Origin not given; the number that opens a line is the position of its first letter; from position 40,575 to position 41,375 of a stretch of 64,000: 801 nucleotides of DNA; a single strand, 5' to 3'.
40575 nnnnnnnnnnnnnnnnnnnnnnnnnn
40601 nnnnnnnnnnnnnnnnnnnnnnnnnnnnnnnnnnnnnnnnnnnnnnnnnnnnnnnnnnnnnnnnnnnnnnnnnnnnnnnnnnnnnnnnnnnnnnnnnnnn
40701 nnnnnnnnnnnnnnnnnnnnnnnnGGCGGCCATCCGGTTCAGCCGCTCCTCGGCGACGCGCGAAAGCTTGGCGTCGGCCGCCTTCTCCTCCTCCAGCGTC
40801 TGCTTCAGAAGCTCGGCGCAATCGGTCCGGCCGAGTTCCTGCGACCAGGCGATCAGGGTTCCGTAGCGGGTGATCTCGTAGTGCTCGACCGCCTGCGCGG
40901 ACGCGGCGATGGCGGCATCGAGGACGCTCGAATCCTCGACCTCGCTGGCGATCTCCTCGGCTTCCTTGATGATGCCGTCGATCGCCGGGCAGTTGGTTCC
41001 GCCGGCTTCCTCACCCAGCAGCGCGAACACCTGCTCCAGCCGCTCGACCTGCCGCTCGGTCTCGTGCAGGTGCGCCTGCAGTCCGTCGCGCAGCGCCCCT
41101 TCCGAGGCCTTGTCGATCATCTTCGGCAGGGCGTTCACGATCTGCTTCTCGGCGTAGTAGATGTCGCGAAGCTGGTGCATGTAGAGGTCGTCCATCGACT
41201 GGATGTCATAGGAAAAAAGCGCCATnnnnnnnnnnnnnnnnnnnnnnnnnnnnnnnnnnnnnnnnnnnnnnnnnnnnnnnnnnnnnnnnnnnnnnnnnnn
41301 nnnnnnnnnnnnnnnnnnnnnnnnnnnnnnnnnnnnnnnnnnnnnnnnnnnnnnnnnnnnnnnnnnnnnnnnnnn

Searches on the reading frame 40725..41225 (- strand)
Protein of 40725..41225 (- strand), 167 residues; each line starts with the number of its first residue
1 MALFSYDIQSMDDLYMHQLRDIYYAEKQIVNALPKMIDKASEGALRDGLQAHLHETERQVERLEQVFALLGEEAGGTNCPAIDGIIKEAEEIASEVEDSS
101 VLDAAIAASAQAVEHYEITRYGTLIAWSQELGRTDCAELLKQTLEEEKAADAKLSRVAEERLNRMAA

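Call 102: search_protein_families(library=pfam, proteins=[window:40725-41225:-], max_evalue=0.01)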
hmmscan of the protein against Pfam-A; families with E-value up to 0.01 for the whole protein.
seq(167 aa): 2 families
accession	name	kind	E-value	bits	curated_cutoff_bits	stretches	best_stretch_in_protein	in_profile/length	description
PF05974.18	DUF892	-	3.2e-58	196.7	23.7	1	11-166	2-158/159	Domain of unknown function (DUF892)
PF05235.19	CHAD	-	0.0054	17.2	25.6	1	38-151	11-123/228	CHAD domain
